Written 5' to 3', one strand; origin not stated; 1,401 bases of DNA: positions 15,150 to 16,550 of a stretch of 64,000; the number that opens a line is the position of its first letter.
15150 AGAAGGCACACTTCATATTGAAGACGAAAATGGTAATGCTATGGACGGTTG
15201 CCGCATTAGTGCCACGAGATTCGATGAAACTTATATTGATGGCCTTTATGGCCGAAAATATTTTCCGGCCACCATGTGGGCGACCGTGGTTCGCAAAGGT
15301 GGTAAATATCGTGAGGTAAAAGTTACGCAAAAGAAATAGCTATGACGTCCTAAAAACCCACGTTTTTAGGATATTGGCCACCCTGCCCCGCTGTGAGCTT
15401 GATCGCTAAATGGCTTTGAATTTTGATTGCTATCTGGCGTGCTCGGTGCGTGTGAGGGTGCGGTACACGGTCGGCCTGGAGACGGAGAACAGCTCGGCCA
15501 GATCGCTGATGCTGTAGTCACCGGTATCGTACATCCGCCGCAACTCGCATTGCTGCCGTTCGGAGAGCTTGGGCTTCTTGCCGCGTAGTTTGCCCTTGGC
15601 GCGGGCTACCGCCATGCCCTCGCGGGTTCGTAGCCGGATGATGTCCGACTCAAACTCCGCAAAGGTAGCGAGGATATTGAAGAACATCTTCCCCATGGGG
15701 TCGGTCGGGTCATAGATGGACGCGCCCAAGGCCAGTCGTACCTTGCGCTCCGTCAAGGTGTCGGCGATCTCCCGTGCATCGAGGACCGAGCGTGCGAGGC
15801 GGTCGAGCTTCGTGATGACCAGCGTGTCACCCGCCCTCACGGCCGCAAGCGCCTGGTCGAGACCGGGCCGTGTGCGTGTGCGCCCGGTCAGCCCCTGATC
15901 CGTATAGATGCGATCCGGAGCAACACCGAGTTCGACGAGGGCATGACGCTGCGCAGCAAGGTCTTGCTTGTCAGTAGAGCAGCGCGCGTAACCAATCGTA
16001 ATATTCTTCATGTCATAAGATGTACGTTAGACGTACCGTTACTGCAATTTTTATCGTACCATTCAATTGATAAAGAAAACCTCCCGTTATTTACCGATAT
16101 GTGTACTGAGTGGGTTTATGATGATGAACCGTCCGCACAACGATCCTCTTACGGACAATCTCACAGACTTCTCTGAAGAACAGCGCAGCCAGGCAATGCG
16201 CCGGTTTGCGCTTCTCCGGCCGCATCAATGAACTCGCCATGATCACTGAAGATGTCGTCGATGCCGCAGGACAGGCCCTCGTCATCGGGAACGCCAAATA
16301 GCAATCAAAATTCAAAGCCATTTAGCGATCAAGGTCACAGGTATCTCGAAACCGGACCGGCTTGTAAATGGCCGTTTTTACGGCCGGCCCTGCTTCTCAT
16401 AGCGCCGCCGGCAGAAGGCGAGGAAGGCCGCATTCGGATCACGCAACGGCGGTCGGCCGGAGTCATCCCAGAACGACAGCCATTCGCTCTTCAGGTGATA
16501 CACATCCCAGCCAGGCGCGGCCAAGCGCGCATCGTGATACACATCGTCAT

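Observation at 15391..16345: Resolvase/invertase gene enclosed by 33-bp inverted repeats, with a third repeat copy (plus 180 bp of flanking identity) 4 kb away disrupting a dcm gene; central spacer of the module is inverted between copies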

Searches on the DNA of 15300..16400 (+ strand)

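Call 5: search_dna_similar(query=window:15300-16400:+, collection=plasmids, mode=near, max_rows=30)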
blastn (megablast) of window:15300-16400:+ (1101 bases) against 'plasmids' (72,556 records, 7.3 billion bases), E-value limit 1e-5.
Records with a match: 4; places in all: 4; records where one place covers at least 80% of the query: 0.
Best place of each record, by identity: 95-99% 1; 60-80% 3.
By first word of the organism name: Streptomyces 3; Haematospirillum 1.
By predicted mobility (MOB-suite, as given by PLSDB): non-mobilizable 3; conjugative 1.
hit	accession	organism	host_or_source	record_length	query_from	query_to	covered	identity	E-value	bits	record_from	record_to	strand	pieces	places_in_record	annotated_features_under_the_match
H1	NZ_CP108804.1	Streptomyces sp. NBC_00873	-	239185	252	617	33%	75.2%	3e-38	167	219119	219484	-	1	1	recombinase family protein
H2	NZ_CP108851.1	Streptomyces sp. NBC_00842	-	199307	252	602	32%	75.6%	3e-38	167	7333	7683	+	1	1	recombinase family protein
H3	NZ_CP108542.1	Streptomyces sp. NBC_01213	-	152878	269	617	32%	74.6%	4e-32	147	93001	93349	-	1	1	recombinase family protein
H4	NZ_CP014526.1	Haematospirillum jordaniae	Homo sapiens,Blood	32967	1041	1078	3%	97.4%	1e-7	66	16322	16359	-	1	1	none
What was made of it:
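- Tried and rejected: megablast of the unit against PLSDB found nothing useful (call 5).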

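Call 13: search_dna_similar(query=window:16020-16345:+, collection=plasmids, mode=distant, max_rows=30, max_evalue=0.01)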
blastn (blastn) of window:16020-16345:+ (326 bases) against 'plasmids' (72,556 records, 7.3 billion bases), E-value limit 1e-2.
Records with a match: 34; places in all: 35; records where one place covers at least 80% of the query: 0.
Best place of each record, by identity: 90-95% 1; 80-90% 1; 60-80% 32.
By first word of the organism name: Pseudosulfitobacter 16; Dinoroseobacter 9; Methylobacterium 5; Microbacterium 1; Rathayibacter 1; Pseudarthrobacter 1; Vibrio 1.
By predicted mobility (MOB-suite, as given by PLSDB): non-mobilizable 20; conjugative 8; mobilizable 6.
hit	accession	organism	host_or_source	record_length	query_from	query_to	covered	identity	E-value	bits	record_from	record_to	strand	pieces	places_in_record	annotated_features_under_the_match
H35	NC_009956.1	Dinoroseobacter shibae DFL 12 = DSM 16493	-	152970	198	324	39%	77.2%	4e-18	100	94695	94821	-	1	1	AAA family ATPase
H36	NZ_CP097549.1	Dinoroseobacter shibae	Alexandrium ostenfeldii,pure culture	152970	198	324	39%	77.2%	4e-18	100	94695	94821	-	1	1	AAA family ATPase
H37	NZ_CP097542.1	Dinoroseobacter shibae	Prorocentrum lima,pure culture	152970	198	324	39%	77.2%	4e-18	100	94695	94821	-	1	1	AAA family ATPase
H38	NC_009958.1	Dinoroseobacter shibae DFL 12 = DSM 16493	-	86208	198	321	38%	77.4%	4e-18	99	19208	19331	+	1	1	AAA family ATPase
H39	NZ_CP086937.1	Pseudosulfitobacter pseudonitzschiae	Skeletonema costatum,The surface ...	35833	198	321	38%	77.4%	4e-18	99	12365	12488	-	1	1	AAA family ATPase | recombinase family protein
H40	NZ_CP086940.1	Pseudosulfitobacter pseudonitzschiae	Skeletonema costatum,The surface ...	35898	198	321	38%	77.4%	4e-18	99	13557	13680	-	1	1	AAA family ATPase | recombinase family protein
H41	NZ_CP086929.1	Pseudosulfitobacter pseudonitzschiae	Skeletonema costatum,The surface ...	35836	198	321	38%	77.4%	4e-18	99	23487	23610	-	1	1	AAA family ATPase | recombinase family protein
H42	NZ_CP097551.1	Dinoroseobacter shibae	Alexandrium ostenfeldii,pure culture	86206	198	321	38%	77.4%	4e-18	99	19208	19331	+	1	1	AAA family ATPase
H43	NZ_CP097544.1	Dinoroseobacter shibae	Prorocentrum lima,pure culture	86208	198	321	38%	77.4%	4e-18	99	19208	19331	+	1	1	AAA family ATPase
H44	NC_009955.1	Dinoroseobacter shibae DFL 12 = DSM 16493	-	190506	198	320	38%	77.2%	1e-17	97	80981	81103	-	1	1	AAA family ATPase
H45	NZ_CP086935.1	Pseudosulfitobacter pseudonitzschiae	Skeletonema costatum,The surface ...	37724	198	320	38%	77.2%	1e-17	97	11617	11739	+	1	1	AAA family ATPase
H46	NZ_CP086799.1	Pseudosulfitobacter pseudonitzschiae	Thalassiosira tenera,The surface ...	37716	198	320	38%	77.2%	1e-17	97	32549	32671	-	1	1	AAA family ATPase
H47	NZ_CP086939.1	Pseudosulfitobacter pseudonitzschiae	Skeletonema costatum,The surface ...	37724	198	320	38%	77.2%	1e-17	97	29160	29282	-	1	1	AAA family ATPase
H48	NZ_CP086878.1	Pseudosulfitobacter pseudonitzschiae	Skeletonema costatum,The surface ...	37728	198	320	38%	77.2%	1e-17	97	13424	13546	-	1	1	AAA family ATPase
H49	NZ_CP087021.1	Pseudosulfitobacter pseudonitzschiae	Mediolabrus comicus,The surface ...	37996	198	320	38%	77.2%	1e-17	97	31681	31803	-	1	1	AAA family ATPase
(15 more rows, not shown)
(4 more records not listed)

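Call 14: get_annotated_region(hit=H39, flank=6000)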
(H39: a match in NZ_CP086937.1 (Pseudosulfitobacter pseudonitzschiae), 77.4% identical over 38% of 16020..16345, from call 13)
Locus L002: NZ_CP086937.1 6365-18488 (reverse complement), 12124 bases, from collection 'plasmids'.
description: Pseudosulfitobacter pseudonitzschiae strain SC1-30 plasmid P7, complete sequence
organism: Pseudosulfitobacter pseudonitzschiae (NCBI taxid 1402135)
taxonomy: Bacteria; Pseudomonadota; Alphaproteobacteria; Rhodobacterales; Roseobacteraceae; Pseudosulfitobacter; Pseudosulfitobacter pseudonitzschiae
host: -; source: Skeletonema costatum,The surface seawater at the Pearl River Estuary; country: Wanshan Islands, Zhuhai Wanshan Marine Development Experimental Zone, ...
typing (MOB-suite, as given by PLSDB): conjugative; replicon rep_cluster_784; relaxase MOBQ,MOBQ; mating-pair formation MPF_T
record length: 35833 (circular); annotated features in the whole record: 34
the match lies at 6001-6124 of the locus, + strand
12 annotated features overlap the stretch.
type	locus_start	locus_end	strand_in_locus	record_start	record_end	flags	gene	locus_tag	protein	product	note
CDS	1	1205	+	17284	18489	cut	-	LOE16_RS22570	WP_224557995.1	Swt1 family HEPN domain-containing protein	-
CDS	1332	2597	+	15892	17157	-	dcm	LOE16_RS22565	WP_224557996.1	DNA (cytosine-5-)-methyltransferase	GO:0006304 - DNA modification [Evidence IEA]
CDS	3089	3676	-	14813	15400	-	-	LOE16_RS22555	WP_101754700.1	recombinase family protein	GO:0006310 - DNA recombination [Evidence IEA]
CDS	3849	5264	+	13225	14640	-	-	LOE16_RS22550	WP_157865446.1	Mu transposase C-terminal domain-containing protein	-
CDS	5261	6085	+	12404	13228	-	-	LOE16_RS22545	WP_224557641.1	AAA family ATPase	-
CDS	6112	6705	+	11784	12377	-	-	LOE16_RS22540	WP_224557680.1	recombinase family protein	GO:0006310 - DNA recombination [Evidence IEA]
CDS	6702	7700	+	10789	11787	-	-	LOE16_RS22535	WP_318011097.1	IS110 family transposase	-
CDS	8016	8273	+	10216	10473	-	-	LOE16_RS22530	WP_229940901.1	hypothetical protein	-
CDS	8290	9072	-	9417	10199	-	-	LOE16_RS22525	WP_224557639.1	IclR family transcriptional regulator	GO:0006355 - regulation of DNA-templated transcription [Evidence IEA]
CDS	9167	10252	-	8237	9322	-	ribB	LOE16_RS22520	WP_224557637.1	3,4-dihydroxy-2-butanone-4-phosphate synthase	-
CDS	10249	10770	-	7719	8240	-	-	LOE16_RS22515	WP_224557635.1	flavin reductase family protein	-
CDS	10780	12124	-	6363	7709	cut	-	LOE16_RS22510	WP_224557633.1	LLM class flavin-dependent oxidoreductase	-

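Call 15: get_annotated_region(hit=H35, flank=6000)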
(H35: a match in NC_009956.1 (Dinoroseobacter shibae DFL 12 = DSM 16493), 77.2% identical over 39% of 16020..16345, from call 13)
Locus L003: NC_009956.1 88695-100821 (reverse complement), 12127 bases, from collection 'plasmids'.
description: Dinoroseobacter shibae DFL 12 = DSM 16493 plasmid pDSHI02, complete sequence
organism: Dinoroseobacter shibae DFL 12 = DSM 16493 (NCBI taxid 398580)
taxonomy: Bacteria; Pseudomonadota; Alphaproteobacteria; Rhodobacterales; Roseobacteraceae; Dinoroseobacter; Dinoroseobacter shibae; Dinoroseobacter shibae DFL 12 = DSM 16493
host: -; source: -; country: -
typing (MOB-suite, as given by PLSDB): non-mobilizable; replicon rep_cluster_252
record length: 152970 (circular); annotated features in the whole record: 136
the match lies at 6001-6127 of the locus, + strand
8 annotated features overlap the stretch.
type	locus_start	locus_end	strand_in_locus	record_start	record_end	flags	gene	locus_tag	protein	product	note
CDS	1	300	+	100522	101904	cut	-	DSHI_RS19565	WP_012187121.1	IS1182 family transposase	-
CDS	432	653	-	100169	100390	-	-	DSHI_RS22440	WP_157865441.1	hypothetical protein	-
CDS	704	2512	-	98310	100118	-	thiC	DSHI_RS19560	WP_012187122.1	phosphomethylpyrimidine synthase ThiC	GO:0009228 - thiamine biosynthetic process [Evidence IEA]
CDS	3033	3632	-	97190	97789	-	-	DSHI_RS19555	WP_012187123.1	recombinase family protein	GO:0006310 - DNA recombination [Evidence IEA]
CDS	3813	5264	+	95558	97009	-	-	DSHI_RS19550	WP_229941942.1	Mu transposase C-terminal domain-containing protein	-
CDS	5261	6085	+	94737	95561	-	-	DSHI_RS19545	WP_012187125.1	AAA family ATPase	-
CDS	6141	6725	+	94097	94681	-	-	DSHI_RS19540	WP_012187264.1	hypothetical protein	-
CDS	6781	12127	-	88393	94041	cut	-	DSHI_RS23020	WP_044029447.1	calcium-binding protein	-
